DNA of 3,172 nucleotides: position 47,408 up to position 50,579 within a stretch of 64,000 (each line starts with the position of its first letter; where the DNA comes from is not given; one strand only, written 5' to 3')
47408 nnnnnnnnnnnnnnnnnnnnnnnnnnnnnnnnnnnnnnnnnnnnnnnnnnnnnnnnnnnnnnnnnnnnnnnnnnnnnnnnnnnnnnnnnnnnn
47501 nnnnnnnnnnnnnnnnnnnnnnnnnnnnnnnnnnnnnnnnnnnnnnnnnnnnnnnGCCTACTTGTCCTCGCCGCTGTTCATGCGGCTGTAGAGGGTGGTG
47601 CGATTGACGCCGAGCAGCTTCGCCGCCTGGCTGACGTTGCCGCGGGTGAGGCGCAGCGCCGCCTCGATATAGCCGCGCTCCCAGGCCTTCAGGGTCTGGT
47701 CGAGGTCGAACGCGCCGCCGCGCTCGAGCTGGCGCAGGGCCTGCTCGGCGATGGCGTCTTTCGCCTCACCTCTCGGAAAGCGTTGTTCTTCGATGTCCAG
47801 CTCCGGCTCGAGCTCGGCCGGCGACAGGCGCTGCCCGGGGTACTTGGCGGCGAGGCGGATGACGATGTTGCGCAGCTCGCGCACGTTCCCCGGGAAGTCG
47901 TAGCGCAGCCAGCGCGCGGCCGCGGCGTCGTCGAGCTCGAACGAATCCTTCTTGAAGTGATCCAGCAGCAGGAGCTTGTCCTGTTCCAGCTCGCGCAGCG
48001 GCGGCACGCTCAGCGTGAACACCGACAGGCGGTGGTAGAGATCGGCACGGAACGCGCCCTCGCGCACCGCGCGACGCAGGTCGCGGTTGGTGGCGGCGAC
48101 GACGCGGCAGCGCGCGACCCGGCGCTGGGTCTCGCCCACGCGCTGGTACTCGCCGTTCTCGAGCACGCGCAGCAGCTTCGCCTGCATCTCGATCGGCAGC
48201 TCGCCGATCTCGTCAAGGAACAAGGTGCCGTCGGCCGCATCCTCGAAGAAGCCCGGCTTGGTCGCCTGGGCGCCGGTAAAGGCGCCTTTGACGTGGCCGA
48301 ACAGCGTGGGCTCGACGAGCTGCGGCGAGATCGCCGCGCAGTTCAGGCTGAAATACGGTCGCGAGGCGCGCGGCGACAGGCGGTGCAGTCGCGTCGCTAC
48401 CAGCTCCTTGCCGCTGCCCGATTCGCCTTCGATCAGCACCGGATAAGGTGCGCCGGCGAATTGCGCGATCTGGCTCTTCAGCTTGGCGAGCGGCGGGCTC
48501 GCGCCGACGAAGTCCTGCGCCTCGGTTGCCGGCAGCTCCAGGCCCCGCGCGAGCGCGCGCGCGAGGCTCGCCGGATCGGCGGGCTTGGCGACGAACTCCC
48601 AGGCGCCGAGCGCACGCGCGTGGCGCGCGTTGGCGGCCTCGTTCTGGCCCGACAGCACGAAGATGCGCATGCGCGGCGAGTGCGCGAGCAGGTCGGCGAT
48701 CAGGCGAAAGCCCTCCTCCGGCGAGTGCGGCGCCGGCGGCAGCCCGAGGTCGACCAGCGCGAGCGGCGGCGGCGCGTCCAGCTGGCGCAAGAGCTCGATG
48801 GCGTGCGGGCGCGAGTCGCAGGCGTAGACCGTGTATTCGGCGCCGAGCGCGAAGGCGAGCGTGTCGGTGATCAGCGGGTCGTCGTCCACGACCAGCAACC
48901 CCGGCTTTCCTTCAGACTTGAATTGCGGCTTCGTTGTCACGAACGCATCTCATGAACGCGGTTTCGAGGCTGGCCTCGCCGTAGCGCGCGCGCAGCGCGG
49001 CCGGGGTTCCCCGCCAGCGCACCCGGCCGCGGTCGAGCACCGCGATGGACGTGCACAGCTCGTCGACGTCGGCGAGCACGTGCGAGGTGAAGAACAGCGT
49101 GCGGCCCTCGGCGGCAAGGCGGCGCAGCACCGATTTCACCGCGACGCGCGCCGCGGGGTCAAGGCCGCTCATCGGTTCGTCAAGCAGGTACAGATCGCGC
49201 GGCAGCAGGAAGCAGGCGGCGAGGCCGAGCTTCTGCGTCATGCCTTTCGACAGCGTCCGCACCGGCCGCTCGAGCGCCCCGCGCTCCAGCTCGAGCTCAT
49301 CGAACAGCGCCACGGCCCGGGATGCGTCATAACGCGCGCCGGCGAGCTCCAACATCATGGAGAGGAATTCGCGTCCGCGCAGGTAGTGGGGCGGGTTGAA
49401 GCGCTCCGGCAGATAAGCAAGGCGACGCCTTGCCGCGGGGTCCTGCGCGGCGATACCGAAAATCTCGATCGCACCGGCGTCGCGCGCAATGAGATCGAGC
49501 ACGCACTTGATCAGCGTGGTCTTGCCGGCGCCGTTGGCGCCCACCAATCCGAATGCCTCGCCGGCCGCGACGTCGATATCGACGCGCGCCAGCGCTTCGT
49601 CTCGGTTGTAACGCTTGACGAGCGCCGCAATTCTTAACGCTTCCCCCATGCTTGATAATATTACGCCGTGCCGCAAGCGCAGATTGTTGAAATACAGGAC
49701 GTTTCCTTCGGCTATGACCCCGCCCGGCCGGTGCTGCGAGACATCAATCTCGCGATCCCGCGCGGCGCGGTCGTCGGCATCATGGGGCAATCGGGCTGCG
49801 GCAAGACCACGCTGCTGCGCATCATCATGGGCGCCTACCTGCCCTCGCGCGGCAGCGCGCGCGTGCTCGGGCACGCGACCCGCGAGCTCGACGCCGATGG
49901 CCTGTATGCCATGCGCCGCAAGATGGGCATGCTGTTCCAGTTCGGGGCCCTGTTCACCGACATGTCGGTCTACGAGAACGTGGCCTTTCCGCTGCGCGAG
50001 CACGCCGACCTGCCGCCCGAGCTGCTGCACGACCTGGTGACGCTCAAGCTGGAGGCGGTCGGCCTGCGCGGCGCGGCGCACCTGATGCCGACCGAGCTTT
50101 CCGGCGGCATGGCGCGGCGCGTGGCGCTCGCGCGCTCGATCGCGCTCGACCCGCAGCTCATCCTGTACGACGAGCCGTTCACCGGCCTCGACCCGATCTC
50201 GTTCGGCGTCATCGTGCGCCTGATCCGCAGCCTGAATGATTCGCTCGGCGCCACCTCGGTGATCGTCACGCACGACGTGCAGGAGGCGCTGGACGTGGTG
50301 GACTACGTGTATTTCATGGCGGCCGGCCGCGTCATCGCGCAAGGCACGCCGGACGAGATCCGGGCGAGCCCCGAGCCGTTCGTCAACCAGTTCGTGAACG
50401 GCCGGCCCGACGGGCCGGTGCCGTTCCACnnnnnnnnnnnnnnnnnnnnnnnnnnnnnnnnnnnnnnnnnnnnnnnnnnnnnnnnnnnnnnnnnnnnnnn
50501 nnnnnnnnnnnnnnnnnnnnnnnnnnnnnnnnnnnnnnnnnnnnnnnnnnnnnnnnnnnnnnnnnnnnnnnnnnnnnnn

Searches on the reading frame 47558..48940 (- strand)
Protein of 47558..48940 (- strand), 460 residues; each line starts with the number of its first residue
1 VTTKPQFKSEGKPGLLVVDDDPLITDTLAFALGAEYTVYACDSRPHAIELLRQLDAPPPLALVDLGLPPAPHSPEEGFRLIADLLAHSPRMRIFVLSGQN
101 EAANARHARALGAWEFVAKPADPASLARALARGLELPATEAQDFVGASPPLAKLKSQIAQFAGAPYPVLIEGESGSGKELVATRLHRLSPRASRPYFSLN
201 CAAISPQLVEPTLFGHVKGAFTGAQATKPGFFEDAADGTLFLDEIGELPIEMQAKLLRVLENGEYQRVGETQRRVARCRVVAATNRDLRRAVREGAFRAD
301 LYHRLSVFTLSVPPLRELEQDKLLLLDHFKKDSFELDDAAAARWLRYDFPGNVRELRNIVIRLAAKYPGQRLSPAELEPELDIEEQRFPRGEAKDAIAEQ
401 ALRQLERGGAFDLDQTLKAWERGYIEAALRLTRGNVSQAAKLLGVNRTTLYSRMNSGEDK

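Call 7: search_protein_families(library=ncbifam, proteins=[window:47558-48940:-], max_evalue=0.001)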
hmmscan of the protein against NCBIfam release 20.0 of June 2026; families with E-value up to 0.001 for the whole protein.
window:47558-48940:- (460 aa): 41 families (the best 25 are shown)
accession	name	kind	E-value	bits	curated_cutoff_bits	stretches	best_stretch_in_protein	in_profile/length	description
TIGR01818.1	ntrC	equivalog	4.6e-99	332.3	558.6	1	16-454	2-460/463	nitrogen regulation protein NR(I)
TIGR02915.1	PEP_resp_reg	equivalog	3.1e-94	316.3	502.6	1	15-455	1-440/445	PEP-CTERM-box response regulator transcription factor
NF003451.0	PRK05022.1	equivalog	3.5e-93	313.1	476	1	137-451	185-502/512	nitric oxide reductase transcriptional regulator NorR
NF008469.0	PRK11361.1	equivalog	5.7e-79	266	714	1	15-453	7-450/461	acetoacetate metabolism transcriptional regulator AtoC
NF038308.1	RNA_repair_RtcR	equivalog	9.9e-79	265.6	650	1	145-452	183-506/530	RNA repair transcriptional activator RtcR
TIGR01817.1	nifA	equivalog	6.4e-76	256.2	528.85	1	139-365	193-426/534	nif-specific transcriptional activator NifA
NF041552.1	TF_PrdR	equivalog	3.2e-74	250.3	795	1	141-456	266-575/577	sigma-54 dependent transcriptional regulator PrdR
TIGR02974.1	phageshock_pspF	equivalog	6.7e-74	249.1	443.55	1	145-447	2-326/336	phage shock protein operon transcriptional activator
TIGR02329.1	propionate_PrpR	equivalog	1e-71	242.2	499.2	1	115-455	184-525/526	propionate catabolism operon regulatory protein PrpR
NF050807.1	TransRegFlbDCaul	equivalog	1.5e-71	241.6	750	1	80-456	60-437/454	sigma-54-dependent transcriptional regulator FlbD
NF008176.1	PRK10923.1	equivalog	9.9e-71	238.7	620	1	16-453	7-462/469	nitrogen regulation protein NR(I)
NF011953.0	PRK15424.1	equivalog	2.2e-70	237.8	703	1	137-457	214-534/538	propionate catabolism operon regulatory protein PrpR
NF011695.0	PRK15115.1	equivalog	2.9e-70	237.3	763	2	14-404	8-406/445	two-component system response regulator GlrR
NF041946.1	LuxO_transreg_Vib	equivalog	8.1e-70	235.9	800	1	47-458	32-461/463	quorum-sensing sigma-54 dependent transcriptional regulator LuxO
NF051870.1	NAssimRespRegNtrX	equivalog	8.6e-68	229.3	600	1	15-455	4-448/452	nitrogen assimilation response regulator NtrX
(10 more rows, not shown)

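Call 33: search_protein_families(library=pfam, proteins=[window:47558-48940:-], max_evalue=0.001)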
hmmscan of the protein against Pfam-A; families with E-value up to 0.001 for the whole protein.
window:47558-48940:- (460 aa): 7 families
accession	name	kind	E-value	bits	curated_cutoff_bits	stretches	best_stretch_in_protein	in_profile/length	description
PF00158.32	Sigma54_activat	-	1.1e-63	214.4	20.2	1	145-310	2-167/168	Sigma-54 interaction domain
PF14532.12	Sigma54_activ_2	-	1.9e-22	80.5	25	1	145-315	1-138/138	Sigma-54 interaction domain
PF00072.30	Response_reg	-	3.4e-13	50.1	30.2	1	16-130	2-110/111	Response regulator receiver domain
PF02954.25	HTH_8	-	4.9e-13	49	22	1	418-454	3-39/42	Bacterial regulatory protein, Fis family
PF25601.1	AAA_lid_14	-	3.8e-10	39.9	27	1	332-386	24-79/87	AAA+ ATPase lid domain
PF07728.20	AAA_5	-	1.6e-07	31.9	22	1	167-287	1-124/139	AAA domain (dynein-related subfamily)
PF01078.27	Mg_chelatase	-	1.9e-07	31.1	20.3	1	166-285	23-157/207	Magnesium chelatase, subunit ChlI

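Call 38: search_solved_structures(query=window:47558-48940:-, max_evalue=1e-30)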
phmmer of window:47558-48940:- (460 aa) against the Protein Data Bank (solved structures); distinct sequences matched with E-value up to 1e-30: 35.
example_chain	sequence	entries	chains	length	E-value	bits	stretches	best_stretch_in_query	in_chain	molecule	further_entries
3dzd_A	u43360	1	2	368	4.9e-65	223.6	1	15-372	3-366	Transcriptional regulator (NtrC family)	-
1ny5_A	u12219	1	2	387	8.7e-63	216.2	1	16-376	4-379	transcriptional regulator (NtrC family)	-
4l4u_A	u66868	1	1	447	2.1e-62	214.9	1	15-377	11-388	Transcriptional regulator (NtrC family)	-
5exx_A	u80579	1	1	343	2.7e-62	214.6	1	143-455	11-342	Transcriptional regulator FleQ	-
8p53_C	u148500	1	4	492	5.9e-62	213.5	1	132-455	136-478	Transcriptional regulator FleQ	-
6jdi_A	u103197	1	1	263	2e-59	205.2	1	143-377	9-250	Nitrogen assimilation regulatory protein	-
1ojl_A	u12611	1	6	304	3.2e-59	204.5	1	144-454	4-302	TRANSCRIPTIONAL REGULATORY PROTEIN ZRAR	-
1ny6_A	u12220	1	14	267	3.7e-59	204.3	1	141-376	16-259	transcriptional regulator (NtrC family)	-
4ly6_A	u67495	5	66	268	3.7e-59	204.3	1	141-376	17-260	Transcriptional regulator (NtrC family)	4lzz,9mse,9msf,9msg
8pb9_D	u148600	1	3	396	4.6e-59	203.9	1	132-377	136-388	Transcriptional regulator FleQ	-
6j7e_A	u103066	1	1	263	9.8e-59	202.9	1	143-377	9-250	Nitrogen assimilation regulatory protein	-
7ejw_C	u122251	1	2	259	1.1e-58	202.7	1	143-377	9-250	Transcriptional regulator FleQ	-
5exp_A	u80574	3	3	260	1.2e-58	202.6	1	143-377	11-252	Transcriptional regulator FleQ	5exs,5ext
3m0e_A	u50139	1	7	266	2.5e-58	201.5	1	141-376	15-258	Transcriptional regulator (NtrC family)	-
6jdl_A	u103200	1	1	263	2.6e-58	201.5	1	143-377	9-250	Nitrogen assimilation regulatory protein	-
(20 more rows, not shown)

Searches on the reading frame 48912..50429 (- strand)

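Call 7: search_protein_families(library=ncbifam, proteins=[window:48912-50429:-], max_evalue=0.001)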
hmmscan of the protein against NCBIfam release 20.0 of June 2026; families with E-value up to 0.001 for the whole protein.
window:48912-50429:- (505 aa): 183 families (the best 25 are shown)
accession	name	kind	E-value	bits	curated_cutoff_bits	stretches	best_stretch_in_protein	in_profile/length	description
TIGR01188.1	drrA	subfamily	2.2e-44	152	312.45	1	272-490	1-222/302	daunorubicin resistance ABC transporter, ATP-binding protein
NF033858.1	ABC2_perm_RbbA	equivalog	5.4e-34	117.3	1050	1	264-501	266-506/909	ribosome-associated ATPase/putative transporter RbbA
NF010060.0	PRK13537.1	equivalog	1.9e-33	115.7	521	1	264-480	15-234/314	nodulation factor ABC transporter ATP-binding protein NodI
TIGR03522.1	GldA_ABC_ATP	equivalog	1e-32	113.8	402.6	1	265-482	3-222/301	gliding motility-associated ABC transporter ATP-binding subunit GldA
NF010059.0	PRK13536.1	equivalog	3.3e-31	108.3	549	1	262-479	41-261/342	nodulation factor ABC transporter ATP-binding protein NodI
TIGR03864.1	PQQ_ABC_ATP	hypoth_equivalog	3.3e-30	105.3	302.25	1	264-494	1-234/236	ABC transporter, ATP-binding subunit, PQQ-dependent alcohol dehydrogenase system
TIGR01288.1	nodI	equivalog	1.7e-28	99.6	424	1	266-479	6-222/303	nodulation factor ABC transporter ATP-binding protein NodI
TIGR03740.1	galliderm_ABC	subfamily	4.5e-28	98.4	309.75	1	265-474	1-206/223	lantibiotic protection ABC transporter ATP-binding subunit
TIGR04406.1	LPS_export_lptB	equivalog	7.6e-26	90.9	240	1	265-479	2-222/239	LPS export ABC transporter ATP-binding protein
NF047565.1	PSM_export_PmtA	equivalog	1.8e-25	89.8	350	1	278-483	15-219/282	phenol-soluble modulin export ABC transporter ATP-binding protein PmtA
TIGR04521.1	ECF_ATPase_2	equivalog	4.1e-25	88.4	330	2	370-479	122-232/279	energy-coupling factor transporter ATPase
NF000355.4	ribo_prot_ABC_F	equivalog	5.3e-23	81.6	380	1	267-471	5-193/499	ribosomal protection-like ABC-F family protein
TIGR02857.1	CydD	equivalog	1e-22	80.8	435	1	264-456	321-521/529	thiol reductant ABC exporter subunit CydD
TIGR01189.1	ccmA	equivalog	1.4e-22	80.3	131.6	1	268-454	4-189/198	heme ABC exporter ATP-binding protein CcmA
TIGR02315.1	ABC_phnC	equivalog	2.2e-22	79.7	266.1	2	366-480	120-234/243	phosphonate ABC transporter ATP-binding protein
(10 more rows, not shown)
